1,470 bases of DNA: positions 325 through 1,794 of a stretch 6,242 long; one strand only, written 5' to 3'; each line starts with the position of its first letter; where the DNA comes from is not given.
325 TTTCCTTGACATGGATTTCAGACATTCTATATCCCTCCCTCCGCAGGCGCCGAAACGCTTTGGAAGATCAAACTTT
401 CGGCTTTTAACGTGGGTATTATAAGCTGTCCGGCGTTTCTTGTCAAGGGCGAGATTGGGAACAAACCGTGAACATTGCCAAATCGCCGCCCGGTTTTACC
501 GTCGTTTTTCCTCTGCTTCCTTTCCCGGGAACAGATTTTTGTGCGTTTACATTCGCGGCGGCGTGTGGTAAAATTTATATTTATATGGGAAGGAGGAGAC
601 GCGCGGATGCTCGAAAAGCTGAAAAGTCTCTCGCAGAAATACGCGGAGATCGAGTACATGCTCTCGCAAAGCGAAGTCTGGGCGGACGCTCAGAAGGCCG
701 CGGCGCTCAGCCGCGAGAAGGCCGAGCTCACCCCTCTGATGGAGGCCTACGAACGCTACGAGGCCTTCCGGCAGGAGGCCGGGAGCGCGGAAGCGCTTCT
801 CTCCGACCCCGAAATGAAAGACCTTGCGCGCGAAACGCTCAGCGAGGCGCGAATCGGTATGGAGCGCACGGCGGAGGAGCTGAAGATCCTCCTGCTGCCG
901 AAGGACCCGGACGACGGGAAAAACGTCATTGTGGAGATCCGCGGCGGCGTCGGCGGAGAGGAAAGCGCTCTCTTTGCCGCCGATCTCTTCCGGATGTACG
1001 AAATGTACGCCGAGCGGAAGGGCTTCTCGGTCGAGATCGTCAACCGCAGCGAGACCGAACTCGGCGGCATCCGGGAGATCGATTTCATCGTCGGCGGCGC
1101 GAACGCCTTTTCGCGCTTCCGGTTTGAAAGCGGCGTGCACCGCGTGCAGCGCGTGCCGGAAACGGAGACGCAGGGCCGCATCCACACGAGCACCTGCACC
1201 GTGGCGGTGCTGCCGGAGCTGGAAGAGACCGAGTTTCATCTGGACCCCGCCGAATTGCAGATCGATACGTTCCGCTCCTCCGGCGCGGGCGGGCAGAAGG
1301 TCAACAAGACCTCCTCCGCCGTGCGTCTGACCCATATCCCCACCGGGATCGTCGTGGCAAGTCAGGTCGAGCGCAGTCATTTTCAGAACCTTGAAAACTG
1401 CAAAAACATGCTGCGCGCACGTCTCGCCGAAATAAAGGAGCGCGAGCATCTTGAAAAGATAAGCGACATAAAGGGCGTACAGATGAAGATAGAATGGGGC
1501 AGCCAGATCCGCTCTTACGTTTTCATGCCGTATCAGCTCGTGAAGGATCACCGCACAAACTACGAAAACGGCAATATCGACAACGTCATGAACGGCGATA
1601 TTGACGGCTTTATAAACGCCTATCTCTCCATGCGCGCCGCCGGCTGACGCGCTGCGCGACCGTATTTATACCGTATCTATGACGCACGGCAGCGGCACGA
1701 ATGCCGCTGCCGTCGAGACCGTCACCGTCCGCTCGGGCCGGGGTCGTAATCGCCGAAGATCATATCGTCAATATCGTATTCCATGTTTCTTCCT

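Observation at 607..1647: Release factor with an RF1 decoding and catalytic core but an RF2-type C-terminal domain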

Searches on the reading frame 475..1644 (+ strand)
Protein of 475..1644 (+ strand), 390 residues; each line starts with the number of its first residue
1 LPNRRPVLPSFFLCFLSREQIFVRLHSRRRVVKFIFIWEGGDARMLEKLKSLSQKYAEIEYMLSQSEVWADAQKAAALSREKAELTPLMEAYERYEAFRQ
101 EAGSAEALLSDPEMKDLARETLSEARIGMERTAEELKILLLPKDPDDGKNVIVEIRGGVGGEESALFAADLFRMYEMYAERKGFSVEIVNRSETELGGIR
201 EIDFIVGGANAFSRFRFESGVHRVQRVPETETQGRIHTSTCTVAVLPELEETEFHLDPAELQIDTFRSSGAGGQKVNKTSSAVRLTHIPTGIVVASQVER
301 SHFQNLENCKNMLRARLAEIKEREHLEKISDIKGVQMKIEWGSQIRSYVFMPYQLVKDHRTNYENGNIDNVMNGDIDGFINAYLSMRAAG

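Call 3: search_protein_families(library=ncbifam, proteins=[window:607-1644:+], max_evalue=0.01)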
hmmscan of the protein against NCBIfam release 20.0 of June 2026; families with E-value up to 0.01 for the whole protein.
window:607-1644:+ (346 aa): 5 families
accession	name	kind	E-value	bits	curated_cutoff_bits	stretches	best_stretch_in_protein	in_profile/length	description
NF001859.2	PRK00591.1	equivalog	1.5e-120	402.5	400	1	5-341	1-340/347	peptide chain release factor 1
TIGR00019.1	prfA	equivalog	3.3e-119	398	423.25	1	1-340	6-347/361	peptide chain release factor 1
TIGR00020.2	prfB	exception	1.7e-102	343.1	370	1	5-340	17-352/353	peptide chain release factor 2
TIGR03072.1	release_prfH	equivalog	3.3e-23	82.2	166.65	1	110-304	4-195/200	peptide chain release factor H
NF006718.0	PRK09256.1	equivalog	2.5e-09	37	100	1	209-242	9-42/140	alternative ribosome rescue aminoacyl-tRNA hydrolase ArfB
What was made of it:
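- On RF1 (prfA, TIGR00019/NF001859 equivalogs): NF001859 gives 402.5 against 400 (barely passes) (call 3).
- Closest known: Peptide chain release factor 2. Different: The TIGR00020 score is 343, below the 370 cut-off (call 3).
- Checked: Profile scoring confirms the split (call 3).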

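Call 4: search_protein_families(library=pfam, proteins=[window:607-1644:+], max_evalue=0.01)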
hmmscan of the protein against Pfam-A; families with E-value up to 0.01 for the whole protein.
window:607-1644:+ (346 aa): 2 families
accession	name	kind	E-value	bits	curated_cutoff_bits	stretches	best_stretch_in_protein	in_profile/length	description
PF03462.23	PCRF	-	3e-70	236.4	24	1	9-199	2-194/194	PCRF domain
PF00472.26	RF-1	-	8.8e-38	129.3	35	1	207-316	2-116/116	RF-1 domain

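Call 6: find_homologous_proteins(query=window:607-1644:+)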
Query window:607-1644:+ (346 aa): 8000 proteins with E <= 0.001 among 8000 candidates; the best 120 are listed.
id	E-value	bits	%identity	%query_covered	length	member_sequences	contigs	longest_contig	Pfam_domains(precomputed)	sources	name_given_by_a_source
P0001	2.1e-209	712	94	100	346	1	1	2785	PF03462.24,PF00472.27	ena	-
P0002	7.1e-191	651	88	100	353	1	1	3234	PF03462.24,PF00472.27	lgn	-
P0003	1.6e-179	614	81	100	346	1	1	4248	PF03462.24,PF00472.27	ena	-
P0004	7.0e-162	556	78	99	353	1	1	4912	PF03462.24,PF00472.27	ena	-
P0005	5.2e-161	553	77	100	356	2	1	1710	PF03462.24,PF00472.27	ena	-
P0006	6.0e-161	553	78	98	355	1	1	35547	PF03462.24,PF00472.27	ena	-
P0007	1.5e-160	552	78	98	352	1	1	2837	PF03462.24,PF00472.27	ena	-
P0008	2.0e-160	551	77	100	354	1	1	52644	PF03462.24,PF00472.27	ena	-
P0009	1.9e-159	548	77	98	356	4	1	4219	PF03462.24,PF00472.27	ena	-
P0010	2.6e-159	548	77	99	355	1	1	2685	PF03462.24,PF00472.27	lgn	-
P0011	6.2e-159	547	76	100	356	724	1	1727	PF03462.24,PF00472.27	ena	-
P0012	1.4e-158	545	76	100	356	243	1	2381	PF03462.24,PF00472.27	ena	-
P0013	2.7e-158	544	77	98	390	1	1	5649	PF03462.24,PF00472.27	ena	-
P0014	4.7e-157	540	76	100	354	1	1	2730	PF03462.24,PF00472.27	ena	-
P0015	5.6e-156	537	79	95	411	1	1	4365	PF03462.24,PF00472.27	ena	-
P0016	2.3e-155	535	97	75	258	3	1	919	PF03462.24,PF00472.27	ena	-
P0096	4.6e-137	475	62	100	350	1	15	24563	PF03462.24,PF00472.27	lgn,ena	-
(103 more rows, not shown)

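Call 7: find_encoding_contigs(protein=window:607-1644:+, flank=10000, max_places=10)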
Protein window:607-1644:+ (346 aa): no gene with exactly this product is on record in the collection.

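Call 11: find_encoding_contigs(protein=P0001, flank=10000, max_places=5)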
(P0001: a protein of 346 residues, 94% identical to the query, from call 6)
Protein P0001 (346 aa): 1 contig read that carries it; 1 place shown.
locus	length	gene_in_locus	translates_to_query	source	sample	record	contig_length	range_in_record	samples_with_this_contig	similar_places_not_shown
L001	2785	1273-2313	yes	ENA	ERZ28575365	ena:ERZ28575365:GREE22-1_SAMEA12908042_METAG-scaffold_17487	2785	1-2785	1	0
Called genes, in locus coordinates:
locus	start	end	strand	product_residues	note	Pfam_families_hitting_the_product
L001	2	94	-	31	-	?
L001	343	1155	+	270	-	-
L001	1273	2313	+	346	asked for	PF03462:PCRF, PF00472:RF-1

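Call 12: find_encoding_contigs(protein=P0013, flank=10000, max_places=5)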
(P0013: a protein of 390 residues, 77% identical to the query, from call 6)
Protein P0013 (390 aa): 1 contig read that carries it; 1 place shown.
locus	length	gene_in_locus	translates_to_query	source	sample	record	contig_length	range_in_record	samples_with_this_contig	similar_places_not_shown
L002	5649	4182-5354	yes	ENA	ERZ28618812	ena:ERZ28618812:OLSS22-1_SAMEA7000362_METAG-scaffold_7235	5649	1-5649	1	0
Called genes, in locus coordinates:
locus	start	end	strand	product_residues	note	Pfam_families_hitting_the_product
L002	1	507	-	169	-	?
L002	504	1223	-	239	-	PF02146:SIR2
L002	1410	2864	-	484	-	-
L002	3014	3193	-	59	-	PF01165:Ribosomal_S21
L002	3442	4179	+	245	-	-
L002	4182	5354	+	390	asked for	PF03462:PCRF, PF00472:RF-1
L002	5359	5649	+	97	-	?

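Call 13: find_encoding_contigs(protein=P0096, flank=10000, max_places=6)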
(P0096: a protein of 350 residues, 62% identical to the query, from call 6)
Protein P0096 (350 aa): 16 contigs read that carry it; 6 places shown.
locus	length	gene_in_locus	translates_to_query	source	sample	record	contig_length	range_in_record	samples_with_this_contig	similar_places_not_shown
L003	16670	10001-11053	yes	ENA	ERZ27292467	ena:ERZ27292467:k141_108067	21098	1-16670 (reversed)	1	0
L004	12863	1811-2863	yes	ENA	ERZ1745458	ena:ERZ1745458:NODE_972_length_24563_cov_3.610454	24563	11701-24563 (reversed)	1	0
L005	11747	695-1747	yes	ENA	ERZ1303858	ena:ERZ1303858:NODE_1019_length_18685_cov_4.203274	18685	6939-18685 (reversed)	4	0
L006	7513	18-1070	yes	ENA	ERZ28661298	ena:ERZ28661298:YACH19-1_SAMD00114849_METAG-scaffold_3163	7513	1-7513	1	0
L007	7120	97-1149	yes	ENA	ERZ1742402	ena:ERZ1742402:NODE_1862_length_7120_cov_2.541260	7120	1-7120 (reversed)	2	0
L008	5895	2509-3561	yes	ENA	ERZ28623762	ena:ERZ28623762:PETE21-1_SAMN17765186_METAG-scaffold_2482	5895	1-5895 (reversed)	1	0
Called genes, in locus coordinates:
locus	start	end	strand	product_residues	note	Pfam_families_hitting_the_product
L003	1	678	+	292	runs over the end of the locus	-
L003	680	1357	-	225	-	PF00702:Hydrolase, PF13419:HAD_2, PF13242:Hydrolase_like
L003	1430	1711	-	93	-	PF01016:Ribosomal_L27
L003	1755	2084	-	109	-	PF04327:Peptidase_Prp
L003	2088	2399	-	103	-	PF00829:Ribosomal_L21p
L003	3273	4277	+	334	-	PF17963:Big_9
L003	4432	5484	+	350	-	PF01820:Dala_Dala_lig_N, PF01071:GARS_A (weak), PF02655:ATP-grasp_3 (weak), PF02786:CPSase_L_D2 (weak), PF07478:Dala_Dala_lig_C, PF13535:ATP-grasp_4 (faint)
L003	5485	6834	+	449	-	PF01225:Mur_ligase (weak), PF08245:Mur_ligase_M, PF02875:Mur_ligase_C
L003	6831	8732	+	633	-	PF00005:ABC_tran, PF02367:TsaE (faint), PF02463:SMC_N (faint), PF03193:RsgA_GTPase (faint), PF13555:AAA_29 (faint), PF12848:ABC_tran_Xtn, PF00005:ABC_tran, PF16326:ABC_tran_CTD, +3 more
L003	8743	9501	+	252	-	PF02698:DUF218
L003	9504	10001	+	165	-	PF12682:Flavodoxin_4 (weak), PF12724:Flavodoxin_5 (faint)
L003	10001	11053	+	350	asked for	PF03462:PCRF, PF00472:RF-1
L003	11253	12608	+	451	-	PF01554:MatE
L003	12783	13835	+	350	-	PF02424:ApbE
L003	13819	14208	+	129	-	PF07009:NusG_II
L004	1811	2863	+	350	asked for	PF03462:PCRF, PF00472:RF-1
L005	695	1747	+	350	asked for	PF03462:PCRF, PF00472:RF-1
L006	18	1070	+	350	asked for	PF03462:PCRF, PF00472:RF-1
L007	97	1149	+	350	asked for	PF03462:PCRF, PF00472:RF-1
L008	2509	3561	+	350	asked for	PF03462:PCRF, PF00472:RF-1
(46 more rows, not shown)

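Call 20: find_encoding_contigs(protein=window:475-1644:+, flank=10000, max_places=6)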
Protein window:475-1644:+ (390 aa): no gene with exactly this product is on record in the collection.
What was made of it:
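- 607..1647 (+): Chimeric release-factor ORF (346 aa): RF1 domains 1-2 and the start of domain 3, fused in frame to the RF2 end of domain 3, switch loop and domain 4. The exact protein is not on record with either possible start (calls 7, 20).
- On Natural hybrid or third RF paralogue: Not on record (calls 7, 20).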

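Call 23: find_related_loci(query=window:607-1644:+, collection=genome_contigs, flank=6000)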
Query window:607-1644:+ (346 aa) in genome_contigs; peptide patterns used: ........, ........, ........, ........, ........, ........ (x = any residue, [..] = any of these).
599 stretches matched a pattern (row limit reached: there are more); 580 encode a relative of the query (tblastn E <= 1e-3); the best 80 are kept; 80 distinct loci.
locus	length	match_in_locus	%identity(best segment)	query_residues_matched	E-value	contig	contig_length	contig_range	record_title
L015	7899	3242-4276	78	1-345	2e-175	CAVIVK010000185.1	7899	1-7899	Bifidobacteriaceae bacterium isolate G02624-L1_cleanbin_000027 genome assembly, contig: Spades_G02624-L1_contig_3377, wh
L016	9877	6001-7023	78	1-341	7e-173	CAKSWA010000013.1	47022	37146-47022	MAG: uncultured Oscillospiraceae bacterium isolate REFINED_METABAT215_TOP10_CONTIGS_1500_ASSEMBLY_K77_MERGED__Nepal_MoBi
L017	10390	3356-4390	76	1-345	9e-172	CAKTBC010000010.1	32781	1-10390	MAG: uncultured Oscillospiraceae bacterium isolate REFINED_METABAT215_TOP10_CONTIGS_1500_ASSEMBLY_K77_MERGED__Nepal_MoBi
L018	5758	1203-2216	75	1-338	4e-168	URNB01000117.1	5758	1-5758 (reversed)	uncultured Ruminococcaceae bacterium isolate UMGS1148 genome assembly, contig: NODE_7194_length_5758_cov_3.232685, whole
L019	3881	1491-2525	72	1-345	2e-168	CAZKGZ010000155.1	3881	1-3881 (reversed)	MAG TPA_asm: uncultured Oscillospiraceae bacterium isolate binchicken_co323_274 genome assembly, contig: NODE_27311_leng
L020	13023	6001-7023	72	1-341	7e-152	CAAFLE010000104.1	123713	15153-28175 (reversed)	MAG TPA_asm: uncultured Oscillospiraceae bacterium, isolate HGM13015, WGS project CAAFLE010000000 data, contig: SRS15968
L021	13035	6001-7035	71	1-345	9e-159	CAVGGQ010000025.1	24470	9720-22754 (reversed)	Oscillospiraceae bacterium isolate H07646-L1_cleanbin_000002 genome assembly, contig: Spades_H07646-L1_contig_1035, whol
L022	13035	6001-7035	59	1-345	3e-127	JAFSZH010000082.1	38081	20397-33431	MAG: Oscillospiraceae bacterium isolate RGIG3610 Goat_Rumen.Co__c2878171, whole genome shotgun sequence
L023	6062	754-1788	52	1-345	2e-113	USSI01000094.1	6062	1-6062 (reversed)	uncultured Butyricicoccus sp. isolate UMGS2030 genome assembly, contig: NODE_9073_length_6062_cov_2.615282, whole genome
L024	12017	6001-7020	52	5-344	1e-110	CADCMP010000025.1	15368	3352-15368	MAG: Ruminococcaceae bacterium isolate RUG14779 genome assembly, contig: RUG14779_asm_25, whole genome shotgun sequence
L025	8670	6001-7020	51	5-344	4e-110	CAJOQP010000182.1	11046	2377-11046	uncultured Oscillospiraceae bacterium isolate Rumen_Coassembly_mag_767 genome assembly, contig: k87_23171074, whole geno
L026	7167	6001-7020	52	5-344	4e-110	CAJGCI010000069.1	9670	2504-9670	MAG: Oscillospiraceae bacterium isolate MAG19 genome assembly, contig: k141_1254164_length_9670_cov_14.5406, whole genom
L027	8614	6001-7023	52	4-344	5e-109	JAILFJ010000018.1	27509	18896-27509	MAG: Oscillospiraceae bacterium isolate RUI069 k141_8330865_flag=0_multi=24.1045_len=27509, whole genome shotgun sequenc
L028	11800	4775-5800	51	4-345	9e-109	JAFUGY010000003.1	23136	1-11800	MAG: Oscillospiraceae bacterium isolate RGIG4485 Roe_deer_Omasum.Co__c7727, whole genome shotgun sequence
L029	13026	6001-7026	52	4-344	7e-109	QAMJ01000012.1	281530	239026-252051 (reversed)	MAG: Clostridiales bacterium isolate CIM:MAG 701 contig_181724, whole genome shotgun sequence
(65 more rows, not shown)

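Call 24: find_encoding_contigs(protein=P0016, flank=5000, max_places=4)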
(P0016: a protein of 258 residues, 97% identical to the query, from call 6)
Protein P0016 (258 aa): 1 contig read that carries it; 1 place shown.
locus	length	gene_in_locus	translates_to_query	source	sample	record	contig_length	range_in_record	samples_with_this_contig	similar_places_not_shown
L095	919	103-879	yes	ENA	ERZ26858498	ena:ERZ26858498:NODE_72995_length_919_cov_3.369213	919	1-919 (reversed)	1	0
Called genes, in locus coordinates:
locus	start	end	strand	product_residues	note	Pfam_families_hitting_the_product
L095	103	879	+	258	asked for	PF03462:PCRF, PF00472:RF-1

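Call 31: list_cluster_members(proteins=[P0096, P0001, P0003, P0011, P0002])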
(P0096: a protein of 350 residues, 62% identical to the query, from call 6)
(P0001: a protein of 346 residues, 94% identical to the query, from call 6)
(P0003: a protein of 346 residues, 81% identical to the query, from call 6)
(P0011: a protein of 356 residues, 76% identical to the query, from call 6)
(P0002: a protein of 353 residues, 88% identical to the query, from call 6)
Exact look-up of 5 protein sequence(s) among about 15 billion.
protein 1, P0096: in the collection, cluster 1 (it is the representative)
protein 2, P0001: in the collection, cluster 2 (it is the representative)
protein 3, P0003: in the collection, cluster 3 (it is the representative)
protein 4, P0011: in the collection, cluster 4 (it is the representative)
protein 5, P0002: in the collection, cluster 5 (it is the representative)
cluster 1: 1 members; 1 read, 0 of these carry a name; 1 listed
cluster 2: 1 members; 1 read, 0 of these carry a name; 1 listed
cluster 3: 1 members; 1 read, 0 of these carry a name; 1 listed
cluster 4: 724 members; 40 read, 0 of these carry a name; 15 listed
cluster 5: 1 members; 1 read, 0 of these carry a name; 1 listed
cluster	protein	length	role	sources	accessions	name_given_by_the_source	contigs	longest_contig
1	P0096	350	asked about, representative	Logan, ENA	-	-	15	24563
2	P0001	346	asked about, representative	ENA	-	-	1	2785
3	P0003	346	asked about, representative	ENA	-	-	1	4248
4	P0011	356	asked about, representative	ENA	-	-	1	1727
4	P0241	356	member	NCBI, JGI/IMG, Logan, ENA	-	-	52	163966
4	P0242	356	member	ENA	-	-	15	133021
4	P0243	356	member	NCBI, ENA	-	-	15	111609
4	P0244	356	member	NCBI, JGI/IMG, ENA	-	-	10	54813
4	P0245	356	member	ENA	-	-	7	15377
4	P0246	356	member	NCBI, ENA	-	-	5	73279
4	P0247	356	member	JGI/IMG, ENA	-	-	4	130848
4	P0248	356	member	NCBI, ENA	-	-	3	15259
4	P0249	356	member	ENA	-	-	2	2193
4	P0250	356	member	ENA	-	-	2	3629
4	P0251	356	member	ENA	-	-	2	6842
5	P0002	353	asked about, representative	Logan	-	-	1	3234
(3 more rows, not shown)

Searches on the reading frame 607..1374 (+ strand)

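Call 3: search_protein_families(library=ncbifam, proteins=[window:607-1374:+], max_evalue=0.01)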
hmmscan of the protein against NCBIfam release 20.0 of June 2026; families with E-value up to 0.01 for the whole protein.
window:607-1374:+ (256 aa): 5 families
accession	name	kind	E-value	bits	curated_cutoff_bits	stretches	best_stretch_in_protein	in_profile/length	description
NF001859.2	PRK00591.1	equivalog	1.4e-103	346.6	400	1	5-256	1-255/347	peptide chain release factor 1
TIGR00019.1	prfA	equivalog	1.3e-102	343.4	423.25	1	1-256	6-263/361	peptide chain release factor 1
TIGR00020.2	prfB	exception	1.4e-63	215.1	370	1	5-256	17-268/353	peptide chain release factor 2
TIGR03072.1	release_prfH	equivalog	1.7e-16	60.3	166.65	1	110-256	4-147/200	peptide chain release factor H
NF006718.0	PRK09256.1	equivalog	7.3e-09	35.5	100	1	209-242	9-42/140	alternative ribosome rescue aminoacyl-tRNA hydrolase ArfB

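Call 4: search_protein_families(library=pfam, proteins=[window:607-1374:+], max_evalue=0.01)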
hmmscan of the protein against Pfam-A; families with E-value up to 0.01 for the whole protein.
window:607-1374:+ (256 aa): 2 families
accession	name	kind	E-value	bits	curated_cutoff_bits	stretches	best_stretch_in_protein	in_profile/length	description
PF03462.23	PCRF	-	1.7e-70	237.2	24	1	9-199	2-194/194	PCRF domain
PF00472.26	RF-1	-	4.2e-20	72.3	35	1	207-256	2-52/116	RF-1 domain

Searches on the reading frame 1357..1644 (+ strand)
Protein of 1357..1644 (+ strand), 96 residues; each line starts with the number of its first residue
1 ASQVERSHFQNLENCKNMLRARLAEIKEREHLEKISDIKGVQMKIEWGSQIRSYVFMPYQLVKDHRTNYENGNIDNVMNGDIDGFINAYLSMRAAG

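Call 3: search_protein_families(library=ncbifam, proteins=[window:1375-1644:+], max_evalue=0.01)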
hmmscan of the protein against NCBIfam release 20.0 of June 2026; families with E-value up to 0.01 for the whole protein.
window:1375-1644:+ (90 aa): 3 families
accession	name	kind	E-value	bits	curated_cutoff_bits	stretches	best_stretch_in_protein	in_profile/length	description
TIGR00020.2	prfB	exception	9e-32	110.4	370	1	1-84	269-352/353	peptide chain release factor 2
NF001859.2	PRK00591.1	equivalog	5.2e-10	38.9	400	1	1-85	256-340/347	peptide chain release factor 1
TIGR00019.1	prfA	equivalog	1.6e-09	37.2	423.25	1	1-84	264-347/361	peptide chain release factor 1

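Call 4: search_protein_families(library=pfam, proteins=[window:1375-1644:+], max_evalue=0.01)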
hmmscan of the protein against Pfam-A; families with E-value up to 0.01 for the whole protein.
window:1375-1644:+ (90 aa): 1 family
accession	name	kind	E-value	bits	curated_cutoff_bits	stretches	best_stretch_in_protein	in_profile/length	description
PF00472.26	RF-1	-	1.7e-10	41.3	35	1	1-60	53-116/116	RF-1 domain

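Call 17: find_homologous_proteins(query=window:1357-1644:+, max_evalue=0.00001)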
Query window:1357-1644:+ (96 aa): 3766 proteins with E <= 0.00001 among 3772 candidates; the best 120 are listed.
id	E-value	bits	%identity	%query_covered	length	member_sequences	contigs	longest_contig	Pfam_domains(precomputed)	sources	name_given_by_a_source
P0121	1.4e-54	200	96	98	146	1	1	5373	PF00472.27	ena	-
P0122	1.3e-52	193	94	98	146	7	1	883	PF00472.27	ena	-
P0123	5.2e-52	191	93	99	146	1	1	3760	PF00472.27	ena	-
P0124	6.0e-52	191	94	98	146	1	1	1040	PF00472.27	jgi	-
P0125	7.0e-52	191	91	98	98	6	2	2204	PF00472.27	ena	-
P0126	1.6e-51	190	91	98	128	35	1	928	PF00472.27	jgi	jgi:peptide chain release factor 2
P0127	2.2e-51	189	91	98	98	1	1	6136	PF00472.27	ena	-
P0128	7.7e-50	184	88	99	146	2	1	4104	PF00472.27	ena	-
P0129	1.4e-49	184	90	98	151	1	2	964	PF00472.27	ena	-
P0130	1.5e-49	184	90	98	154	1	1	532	PF00472.27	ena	-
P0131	3.4e-49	182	88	99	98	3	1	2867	PF00472.27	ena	-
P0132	5.4e-49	182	87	99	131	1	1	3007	PF00472.27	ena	-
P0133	1.2e-48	181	86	98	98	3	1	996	PF00472.27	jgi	-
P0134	4.0e-48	179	89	98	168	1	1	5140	PF00472.27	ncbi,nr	ncbi:MAG: peptide chain release factor 2, partial [Oscillospiraceae bacterium]|nr:peptide chain rele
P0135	7.1e-48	178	86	99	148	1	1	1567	PF00472.27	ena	-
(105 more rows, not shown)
